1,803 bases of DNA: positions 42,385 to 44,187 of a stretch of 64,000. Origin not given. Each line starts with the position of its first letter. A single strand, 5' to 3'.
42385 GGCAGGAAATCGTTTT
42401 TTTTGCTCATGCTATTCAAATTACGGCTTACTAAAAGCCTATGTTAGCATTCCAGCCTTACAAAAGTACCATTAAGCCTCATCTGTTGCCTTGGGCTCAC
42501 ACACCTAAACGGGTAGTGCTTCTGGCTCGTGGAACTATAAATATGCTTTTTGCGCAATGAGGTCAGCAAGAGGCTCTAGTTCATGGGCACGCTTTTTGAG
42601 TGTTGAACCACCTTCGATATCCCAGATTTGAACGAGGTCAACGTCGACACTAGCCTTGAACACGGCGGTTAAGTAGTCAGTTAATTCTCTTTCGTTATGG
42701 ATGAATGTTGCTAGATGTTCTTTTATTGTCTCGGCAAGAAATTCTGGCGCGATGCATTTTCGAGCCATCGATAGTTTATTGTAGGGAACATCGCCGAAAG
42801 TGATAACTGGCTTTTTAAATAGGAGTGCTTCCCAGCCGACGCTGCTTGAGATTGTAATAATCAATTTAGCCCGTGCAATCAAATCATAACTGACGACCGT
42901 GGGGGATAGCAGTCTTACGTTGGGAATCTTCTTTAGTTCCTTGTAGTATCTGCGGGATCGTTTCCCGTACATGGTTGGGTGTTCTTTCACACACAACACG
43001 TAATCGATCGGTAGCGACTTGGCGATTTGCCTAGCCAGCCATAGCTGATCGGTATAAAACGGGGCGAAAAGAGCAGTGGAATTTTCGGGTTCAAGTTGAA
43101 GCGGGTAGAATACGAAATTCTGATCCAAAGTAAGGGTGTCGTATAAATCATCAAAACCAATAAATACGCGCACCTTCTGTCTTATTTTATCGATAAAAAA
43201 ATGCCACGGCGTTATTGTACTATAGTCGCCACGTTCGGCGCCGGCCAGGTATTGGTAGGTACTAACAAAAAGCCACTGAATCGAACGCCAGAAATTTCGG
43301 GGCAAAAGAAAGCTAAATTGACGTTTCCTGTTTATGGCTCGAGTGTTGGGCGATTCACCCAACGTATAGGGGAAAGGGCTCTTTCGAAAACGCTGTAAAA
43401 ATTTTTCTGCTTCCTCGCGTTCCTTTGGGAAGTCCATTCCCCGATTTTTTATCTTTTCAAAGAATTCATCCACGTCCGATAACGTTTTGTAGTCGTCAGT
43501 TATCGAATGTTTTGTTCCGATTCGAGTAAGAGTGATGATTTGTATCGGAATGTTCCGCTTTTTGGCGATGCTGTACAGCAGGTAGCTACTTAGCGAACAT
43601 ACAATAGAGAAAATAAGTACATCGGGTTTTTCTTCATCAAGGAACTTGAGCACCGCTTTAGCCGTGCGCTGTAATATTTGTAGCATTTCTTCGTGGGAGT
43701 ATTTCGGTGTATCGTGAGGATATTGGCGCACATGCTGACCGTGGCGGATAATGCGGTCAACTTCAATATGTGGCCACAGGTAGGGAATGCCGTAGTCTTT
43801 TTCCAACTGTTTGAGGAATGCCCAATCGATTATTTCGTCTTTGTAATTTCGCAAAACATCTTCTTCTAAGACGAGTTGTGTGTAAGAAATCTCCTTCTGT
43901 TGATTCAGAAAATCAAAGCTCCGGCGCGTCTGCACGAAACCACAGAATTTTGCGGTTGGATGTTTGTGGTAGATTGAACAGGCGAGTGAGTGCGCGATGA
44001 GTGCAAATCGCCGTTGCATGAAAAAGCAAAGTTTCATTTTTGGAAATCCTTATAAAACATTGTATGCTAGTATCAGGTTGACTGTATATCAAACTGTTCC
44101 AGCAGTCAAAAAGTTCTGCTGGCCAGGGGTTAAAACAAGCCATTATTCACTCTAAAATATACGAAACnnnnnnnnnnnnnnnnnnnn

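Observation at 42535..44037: Two paralogous large GT-B proteins with an HP motif flank the nonulosonic acid module; they are candidate nonulosonate (sialic-acid-like) glycosyltransferases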

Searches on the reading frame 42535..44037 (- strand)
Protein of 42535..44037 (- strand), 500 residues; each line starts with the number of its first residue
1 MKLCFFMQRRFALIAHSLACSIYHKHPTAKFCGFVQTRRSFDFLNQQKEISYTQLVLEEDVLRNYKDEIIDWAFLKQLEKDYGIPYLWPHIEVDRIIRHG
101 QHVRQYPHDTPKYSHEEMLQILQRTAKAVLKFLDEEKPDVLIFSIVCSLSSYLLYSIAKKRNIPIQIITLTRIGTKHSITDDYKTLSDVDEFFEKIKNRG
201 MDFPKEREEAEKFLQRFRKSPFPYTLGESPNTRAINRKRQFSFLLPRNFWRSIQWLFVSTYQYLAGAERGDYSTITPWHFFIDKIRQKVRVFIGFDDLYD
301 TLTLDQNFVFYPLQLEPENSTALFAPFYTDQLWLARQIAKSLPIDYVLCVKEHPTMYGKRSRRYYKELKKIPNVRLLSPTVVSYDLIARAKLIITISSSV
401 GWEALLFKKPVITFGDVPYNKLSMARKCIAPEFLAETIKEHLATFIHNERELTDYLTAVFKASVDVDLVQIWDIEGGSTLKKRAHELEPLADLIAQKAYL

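Call 4: search_protein_families(library=pfam, proteins=[window:42535-44037:-], max_evalue=1)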
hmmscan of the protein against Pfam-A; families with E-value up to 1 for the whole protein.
window:42535-44037:- (500 aa): 4 families
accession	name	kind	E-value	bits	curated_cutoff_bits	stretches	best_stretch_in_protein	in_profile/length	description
PF05159.20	Capsule_synth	-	1.1e-10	41.9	20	1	305-421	144-268/310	Capsule polysaccharide biosynthesis protein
PF02350.25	Epimerase_2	-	0.00082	18.8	30.6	1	361-417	229-290/347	UDP-N-acetylglucosamine 2-epimerase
PF04464.20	Glyphos_transf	-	0.00099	18.6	22.1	1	337-414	220-292/367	CDP-Glycerol:Poly(glycerophosphate) glycerophosphotransferase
PF06925.17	MGDG_synth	-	0.056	14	25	1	106-169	57-124/169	Monogalactosyldiacylglycerol (MGDG) synthase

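Call 5: search_protein_families(library=ncbifam, proteins=[window:42535-44037:-], max_evalue=1)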
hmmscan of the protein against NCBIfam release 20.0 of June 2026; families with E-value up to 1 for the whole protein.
window:42535-44037:- (500 aa): 4 families
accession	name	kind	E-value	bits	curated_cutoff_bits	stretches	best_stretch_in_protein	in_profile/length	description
NF046086.1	BFO_1060_trans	domain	2.8e-08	33.3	200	1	345-415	220-290/365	BFO_1060 family glycosyltransferase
TIGR04396.2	surf_polysacc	subfamily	0.0009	18.5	125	1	362-443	237-323/427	surface carbohydrate biosynthesis protein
TIGR00236.1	wecB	equivalog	0.016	14.4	210.15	1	359-415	247-301/366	non-hydrolyzing UDP-N-acetylglucosamine 2-epimerase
NF006959.0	PRK09436.1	equivalog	0.25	9.3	726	0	425-476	182-231/819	bifunctional aspartate kinase/homoserine dehydrogenase I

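Call 9: search_solved_structures(query=window:42535-44037:-, max_evalue=10, show_alignments=2)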
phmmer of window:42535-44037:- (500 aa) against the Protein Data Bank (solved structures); distinct sequences matched with E-value up to 10: 9.
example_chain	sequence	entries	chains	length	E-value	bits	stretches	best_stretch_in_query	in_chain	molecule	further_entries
6mgd_A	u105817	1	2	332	4.4e-06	28.9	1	293-419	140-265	Capsular polysaccharide export system protein KpsC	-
8fuw_A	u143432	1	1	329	4.9e-05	25.5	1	348-419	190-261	Capsule polysaccharide export protein KpsC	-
8fux_A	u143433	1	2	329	5e-05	25.4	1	348-419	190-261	Capsule polysaccharide export protein KpsC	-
6mgc_A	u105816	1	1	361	5.7e-05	25.2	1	348-419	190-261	Capsule polysaccharide export protein KpsC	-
6mgb_A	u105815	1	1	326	0.0019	20.2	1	348-419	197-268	Capsular polysaccharide export system protein KpsC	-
7nwg_a2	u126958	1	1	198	0.17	13.8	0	363-392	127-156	ribosomal protein eS25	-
9zd3_F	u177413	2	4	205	1.2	10.9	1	38-74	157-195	Ewing's tumor-associated antigen 1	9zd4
13de_F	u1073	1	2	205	1.2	10.9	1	38-74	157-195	Ewing's tumor-associated antigen 1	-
23fe_G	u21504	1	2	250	1.7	10.5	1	38-74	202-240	Ewing's tumor-associated antigen 1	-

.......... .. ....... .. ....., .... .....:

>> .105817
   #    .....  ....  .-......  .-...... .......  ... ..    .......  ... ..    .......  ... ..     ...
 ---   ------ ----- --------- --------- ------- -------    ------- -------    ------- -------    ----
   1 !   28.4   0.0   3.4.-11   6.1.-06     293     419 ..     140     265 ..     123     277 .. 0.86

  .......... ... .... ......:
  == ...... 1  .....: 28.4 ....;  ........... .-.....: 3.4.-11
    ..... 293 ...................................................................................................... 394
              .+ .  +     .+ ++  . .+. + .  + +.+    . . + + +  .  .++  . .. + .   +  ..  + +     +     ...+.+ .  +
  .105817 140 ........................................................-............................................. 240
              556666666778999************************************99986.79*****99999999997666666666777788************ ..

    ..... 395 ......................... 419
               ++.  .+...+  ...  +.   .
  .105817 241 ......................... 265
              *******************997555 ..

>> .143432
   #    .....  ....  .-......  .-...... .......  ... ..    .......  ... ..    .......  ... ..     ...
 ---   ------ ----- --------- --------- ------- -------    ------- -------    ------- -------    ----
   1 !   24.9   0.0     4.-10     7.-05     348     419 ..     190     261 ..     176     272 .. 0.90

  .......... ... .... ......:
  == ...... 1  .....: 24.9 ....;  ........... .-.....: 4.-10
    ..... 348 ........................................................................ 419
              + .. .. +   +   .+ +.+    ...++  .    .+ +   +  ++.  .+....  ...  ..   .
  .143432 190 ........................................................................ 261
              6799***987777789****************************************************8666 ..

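Call 13: find_homologous_proteins(query=window:42535-44037:-)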
Query window:42535-44037:- (500 aa): 352 proteins with E <= 0.001 among 8000 candidates; the best 120 are listed.
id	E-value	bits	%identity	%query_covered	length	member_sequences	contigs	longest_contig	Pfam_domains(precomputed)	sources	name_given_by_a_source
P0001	0.0e+0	1147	100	100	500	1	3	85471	PF05159.21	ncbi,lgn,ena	-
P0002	1.8e-216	738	62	100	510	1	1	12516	PF05159.21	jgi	jgi:hypothetical protein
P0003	1.8e-210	718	62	100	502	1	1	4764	PF05159.21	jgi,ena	-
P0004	1.1e-199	682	58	99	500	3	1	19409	PF05159.21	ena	-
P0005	4.6e-197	674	58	100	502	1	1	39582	PF05159.21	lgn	-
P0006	5.1e-181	621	53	100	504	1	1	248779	PF05159.21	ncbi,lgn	-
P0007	1.6e-179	616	55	100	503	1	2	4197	PF05159.21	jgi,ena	-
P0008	2.4e-175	602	53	99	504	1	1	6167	PF05159.21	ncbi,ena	-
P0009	5.7e-173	594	52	99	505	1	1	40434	PF05159.21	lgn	-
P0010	1.8e-172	593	51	100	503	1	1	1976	PF05159.21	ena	-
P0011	8.8e-172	590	50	100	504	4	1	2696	PF05159.21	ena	-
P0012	1.1e-171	590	51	99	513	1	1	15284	PF05159.21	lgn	-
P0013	1.4e-171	590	51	99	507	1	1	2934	PF05159.21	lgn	-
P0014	7.3e-171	587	50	100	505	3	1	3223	PF05159.21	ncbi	-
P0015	1.4e-170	586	50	99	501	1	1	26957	PF05159.21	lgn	-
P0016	2.6e-170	586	50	100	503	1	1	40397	PF05159.21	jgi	jgi:hypothetical protein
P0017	8.6e-169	580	52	100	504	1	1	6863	PF05159.21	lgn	-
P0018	2.4e-168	579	50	100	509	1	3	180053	PF05159.21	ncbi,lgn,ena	ncbi:MAG: hypothetical protein AAB474_00595 [Patescibacteria group bacterium]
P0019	2.4e-168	579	50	100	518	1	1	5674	PF05159.21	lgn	-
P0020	2.4e-166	572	51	100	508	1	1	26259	PF05159.21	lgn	-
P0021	5.0e-166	571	49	99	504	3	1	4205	PF05159.21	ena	-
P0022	6.6e-166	571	49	100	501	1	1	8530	PF05159.21,PF02350.26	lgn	-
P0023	7.4e-166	571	48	100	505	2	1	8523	PF05159.21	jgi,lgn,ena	-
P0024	9.9e-166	570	49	100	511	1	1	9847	PF05159.21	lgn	-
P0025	6.6e-165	568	50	98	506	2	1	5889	PF05159.21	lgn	-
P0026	2.3e-164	566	51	99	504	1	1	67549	PF05159.21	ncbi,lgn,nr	ncbi:MAG: hypothetical protein Q8R29_01245 [bacterium]|nr:hypothetical protein [bacterium]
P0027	2.9e-164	566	51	97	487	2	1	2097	PF05159.21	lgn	-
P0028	6.2e-164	564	51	100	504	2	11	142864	PF05159.21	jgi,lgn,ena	-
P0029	6.8e-164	564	51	100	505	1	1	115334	PF05159.21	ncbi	-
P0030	7.1e-164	564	51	99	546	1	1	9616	PF05159.21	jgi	-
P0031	1.1e-163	564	48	100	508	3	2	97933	PF05159.21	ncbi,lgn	-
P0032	1.3e-163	563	49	100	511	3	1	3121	PF05159.21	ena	-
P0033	1.9e-163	563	50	100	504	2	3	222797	PF05159.21,PF02350.26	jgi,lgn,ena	-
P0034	7.6e-163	561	48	99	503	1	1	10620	PF05159.21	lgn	-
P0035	1.7e-162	560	49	100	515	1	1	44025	PF05159.21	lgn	-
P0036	2.3e-162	559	48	100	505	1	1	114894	PF05159.21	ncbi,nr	ncbi:MAG: hypothetical protein Q7R93_03400 [bacterium]|nr:hypothetical protein [bacterium]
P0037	6.6e-162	558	50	100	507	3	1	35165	PF05159.21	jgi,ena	-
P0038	1.7e-161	556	49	100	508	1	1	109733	PF05159.21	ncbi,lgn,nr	ncbi:MAG: hypothetical protein Q7K35_02015 [bacterium]|nr:hypothetical protein [bacterium]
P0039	2.7e-161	556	47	100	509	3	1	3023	PF05159.21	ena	-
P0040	2.8e-161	556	47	100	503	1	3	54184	PF05159.21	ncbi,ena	-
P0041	3.1e-161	556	48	99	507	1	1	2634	PF05159.21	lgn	-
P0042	3.4e-161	555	47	99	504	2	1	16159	PF05159.21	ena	-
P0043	9.8e-161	554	50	99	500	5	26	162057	PF05159.21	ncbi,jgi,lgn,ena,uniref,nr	ncbi:MAG: hypothetical protein UW81_C0004G0016 [Candidatus Giovannonibacteria bacterium GW2011_GWC2_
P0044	1.5e-160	553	48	100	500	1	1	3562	PF05159.21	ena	-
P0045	6.9e-160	551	50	100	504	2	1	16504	PF05159.21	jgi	-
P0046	1.2e-159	550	49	100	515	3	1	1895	PF05159.21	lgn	-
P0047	1.2e-159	550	49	100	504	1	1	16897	PF05159.21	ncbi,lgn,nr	ncbi:MAG: hypothetical protein PHS62_04510 [Patescibacteria group bacterium]|nr:hypothetical protein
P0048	1.5e-159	550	49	99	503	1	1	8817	PF05159.21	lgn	-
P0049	2.3e-159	549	48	99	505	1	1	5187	PF05159.21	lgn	-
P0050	7.0e-159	548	50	99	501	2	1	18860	PF05159.21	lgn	-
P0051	9.1e-159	547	50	100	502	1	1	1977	PF05159.21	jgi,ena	-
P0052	1.5e-158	547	47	100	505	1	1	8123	PF05159.21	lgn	-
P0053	1.6e-158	547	50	97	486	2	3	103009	PF05159.21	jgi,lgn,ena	-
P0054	1.7e-158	547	49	100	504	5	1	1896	PF05159.21,PF02350.26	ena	-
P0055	2.2e-158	546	47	100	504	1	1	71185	PF05159.21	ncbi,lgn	-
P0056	4.5e-158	545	48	100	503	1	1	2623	PF05159.21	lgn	-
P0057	4.8e-158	545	48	100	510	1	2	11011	PF05159.21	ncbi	-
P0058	9.7e-158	544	48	99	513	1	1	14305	PF05159.21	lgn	-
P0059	2.4e-157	543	48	99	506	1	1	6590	PF05159.21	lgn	-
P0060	2.4e-157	543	48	100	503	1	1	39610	PF05159.21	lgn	-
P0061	1.3e-156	540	46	99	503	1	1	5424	PF05159.21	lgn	-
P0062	3.6e-156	539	47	99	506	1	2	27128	PF05159.21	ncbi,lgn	-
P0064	1.3e-155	537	47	99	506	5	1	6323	PF05159.21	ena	-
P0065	2.7e-155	536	50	97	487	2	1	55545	PF05159.21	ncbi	ncbi:MAG: hypothetical protein AAB378_00725 [Patescibacteria group bacterium]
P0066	3.9e-155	535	49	99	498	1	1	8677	PF05159.21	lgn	-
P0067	5.9e-155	535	49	100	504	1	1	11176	PF05159.21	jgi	jgi:hypothetical protein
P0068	1.6e-154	533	46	100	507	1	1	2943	PF05159.21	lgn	-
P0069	3.5e-154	532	49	97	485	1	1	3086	PF05159.21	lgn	-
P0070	5.5e-154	532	48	100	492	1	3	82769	PF05159.21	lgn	-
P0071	6.3e-154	531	48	100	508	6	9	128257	PF05159.21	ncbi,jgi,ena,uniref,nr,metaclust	ncbi:MAG: hypothetical protein A2931_02840 [Candidatus Niyogibacteria bacterium RIFCSPLOWO2_01_FULL_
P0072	2.8e-153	529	47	100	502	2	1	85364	PF05159.21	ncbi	ncbi:MAG: hypothetical protein WC323_00025 [Patescibacteria group bacterium]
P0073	3.1e-153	529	46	99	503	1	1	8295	PF05159.21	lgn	-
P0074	5.4e-151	522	48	100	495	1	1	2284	PF05159.21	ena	-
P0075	3.9e-150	519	47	100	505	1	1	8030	PF05159.21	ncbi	-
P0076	6.4e-150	518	45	100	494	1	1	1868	PF05159.21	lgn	-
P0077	1.1e-149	517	47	100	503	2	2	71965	PF05159.21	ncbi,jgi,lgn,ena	-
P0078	1.8e-149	517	47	100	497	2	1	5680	PF05159.21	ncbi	-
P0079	2.4e-149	516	46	100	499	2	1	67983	PF05159.21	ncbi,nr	ncbi:MAG: hypothetical protein HZC14_00205 [Candidatus Niyogibacteria bacterium]|nr:hypothetical pro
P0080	2.7e-148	513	47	99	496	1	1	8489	PF05159.21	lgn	-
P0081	2.9e-148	513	46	99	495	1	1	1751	PF05159.21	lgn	-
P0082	8.2e-148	511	45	100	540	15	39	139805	PF05159.21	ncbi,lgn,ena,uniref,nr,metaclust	ncbi:MAG: hypothetical protein UX43_C0001G0041 [Candidatus Giovannonibacteria bacterium GW2011_GWB1_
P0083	1.4e-146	507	46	99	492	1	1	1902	PF05159.21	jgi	jgi:hypothetical protein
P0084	2.8e-146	506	48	99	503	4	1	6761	PF05159.21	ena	-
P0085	6.1e-146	505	46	99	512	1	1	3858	PF05159.21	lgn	-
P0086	7.6e-145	502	47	99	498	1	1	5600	PF05159.21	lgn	-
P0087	8.7e-145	501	46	99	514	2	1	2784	PF05159.21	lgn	-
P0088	1.1e-143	498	45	99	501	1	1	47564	PF05159.21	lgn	-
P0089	3.7e-143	496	46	99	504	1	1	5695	PF05159.21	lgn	-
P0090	3.8e-143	496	45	99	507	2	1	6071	PF05159.21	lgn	-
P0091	5.4e-143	495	46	100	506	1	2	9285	PF05159.21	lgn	-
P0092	2.5e-142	493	47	100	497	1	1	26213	PF05159.21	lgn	-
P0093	3.0e-142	493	44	100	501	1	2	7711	PF05159.21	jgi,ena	-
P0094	8.2e-142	492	46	100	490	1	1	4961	PF05159.21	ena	-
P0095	9.2e-142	491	46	100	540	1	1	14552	PF05159.21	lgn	-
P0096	1.3e-141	491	46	99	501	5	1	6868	PF05159.21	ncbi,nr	ncbi:MAG: hypothetical protein HYT82_01285 [Candidatus Harrisonbacteria bacterium]|nr:hypothetical p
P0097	1.9e-141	490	45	99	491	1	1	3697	PF05159.21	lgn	-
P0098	8.8e-141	488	48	99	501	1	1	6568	PF05159.21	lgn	-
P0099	2.3e-140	487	47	100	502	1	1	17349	PF05159.21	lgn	-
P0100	7.2e-140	485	51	83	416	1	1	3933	PF05159.21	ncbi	ncbi:hypothetical protein ACFL1O_00885, partial [Patescibacteria group bacterium]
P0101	1.1e-139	484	45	100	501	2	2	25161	PF05159.21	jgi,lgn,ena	-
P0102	1.3e-139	484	45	100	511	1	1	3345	PF05159.21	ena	-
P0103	1.9e-139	484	46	100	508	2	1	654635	PF05159.21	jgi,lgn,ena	-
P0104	3.2e-139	483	45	99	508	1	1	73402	PF05159.21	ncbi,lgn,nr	ncbi:MAG: hypothetical protein Q7R85_01860 [bacterium]|nr:hypothetical protein [bacterium]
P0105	5.5e-139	482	45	99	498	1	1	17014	PF05159.21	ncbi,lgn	-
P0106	1.1e-138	481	44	100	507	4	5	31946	PF05159.21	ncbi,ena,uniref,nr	ncbi:MAG: hypothetical protein A3B04_00735 [Candidatus Portnoybacteria bacterium RIFCSPLOWO2_02_FULL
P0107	1.2e-138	481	46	98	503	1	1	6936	PF05159.21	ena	-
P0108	1.2e-138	481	43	99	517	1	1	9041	PF05159.21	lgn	-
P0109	1.3e-138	481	45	98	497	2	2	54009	PF05159.21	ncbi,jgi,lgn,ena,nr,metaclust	ncbi:MAG: hypothetical protein UY50_C0006G0016 [Parcubacteria group bacterium GW2011_GWA2_49_9]|nr:M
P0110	1.8e-138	480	44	100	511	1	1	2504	PF05159.21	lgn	-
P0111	2.8e-138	480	45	100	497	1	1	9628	PF05159.21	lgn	-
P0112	3.3e-138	480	45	98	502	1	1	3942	PF05159.21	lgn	-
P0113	4.8e-138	479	44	100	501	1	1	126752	PF05159.21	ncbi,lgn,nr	ncbi:MAG: hypothetical protein Q8O93_03560 [bacterium]|nr:hypothetical protein [bacterium]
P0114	6.7e-138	479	46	99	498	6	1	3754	PF05159.21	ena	-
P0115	7.5e-138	478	46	98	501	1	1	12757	PF05159.21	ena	-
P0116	1.3e-137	478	46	99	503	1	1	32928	PF05159.21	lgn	-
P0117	1.3e-137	478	45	98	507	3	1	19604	PF05159.21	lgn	-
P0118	2.6e-137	477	45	99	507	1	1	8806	PF05159.21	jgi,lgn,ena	jgi:hypothetical protein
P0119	3.8e-137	476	45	100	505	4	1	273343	PF05159.21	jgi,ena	-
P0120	3.8e-137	476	45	99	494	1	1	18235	PF05159.21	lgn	-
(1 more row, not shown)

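Call 15: list_cluster_members(proteins=[window:42535-44037:-, window:56951-58399:+])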
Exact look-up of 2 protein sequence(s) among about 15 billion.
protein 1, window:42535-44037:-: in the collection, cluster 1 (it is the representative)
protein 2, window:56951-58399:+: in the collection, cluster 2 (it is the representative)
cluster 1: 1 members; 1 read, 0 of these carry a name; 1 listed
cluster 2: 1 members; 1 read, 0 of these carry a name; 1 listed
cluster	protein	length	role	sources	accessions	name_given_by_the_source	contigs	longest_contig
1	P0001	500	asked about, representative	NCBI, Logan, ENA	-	-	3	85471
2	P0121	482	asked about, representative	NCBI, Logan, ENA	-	-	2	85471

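Call 17: find_encoding_contigs(protein=window:42535-44037:-, flank=1000, max_places=3)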
Protein window:42535-44037:- (500 aa): 7 contigs read that carry it; 2 places shown.
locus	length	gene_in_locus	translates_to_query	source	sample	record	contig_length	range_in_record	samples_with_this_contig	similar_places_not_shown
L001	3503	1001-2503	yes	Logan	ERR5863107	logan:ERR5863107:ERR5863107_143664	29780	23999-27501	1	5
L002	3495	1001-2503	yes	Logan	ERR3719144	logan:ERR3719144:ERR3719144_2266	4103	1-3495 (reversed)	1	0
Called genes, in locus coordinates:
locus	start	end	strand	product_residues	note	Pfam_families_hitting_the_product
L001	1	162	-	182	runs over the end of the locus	PF00132:Hexapep, PF14602:Hexapep_2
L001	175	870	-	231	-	PF05219:DREV (weak), PF01209:Ubie_methyltran, PF05401:NodS, PF13489:Methyltransf_23, PF13847:Methyltransf_31, PF08241:Methyltransf_11, PF08242:Methyltransf_12, PF13649:Methyltransf_25, +2 more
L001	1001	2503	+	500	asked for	PF05159:Capsule_synth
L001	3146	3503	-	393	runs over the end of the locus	PF13439:Glyco_transf_4, PF00534:Glycos_transf_1, PF13692:Glyco_trans_1_4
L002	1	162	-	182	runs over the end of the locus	PF00132:Hexapep, PF14602:Hexapep_2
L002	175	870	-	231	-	PF05219:DREV (weak), PF01209:Ubie_methyltran, PF05401:NodS, PF13489:Methyltransf_23, PF13847:Methyltransf_31, PF08241:Methyltransf_11, PF08242:Methyltransf_12, PF13649:Methyltransf_25, +2 more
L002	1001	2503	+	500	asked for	PF05159:Capsule_synth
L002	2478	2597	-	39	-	-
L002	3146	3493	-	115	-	?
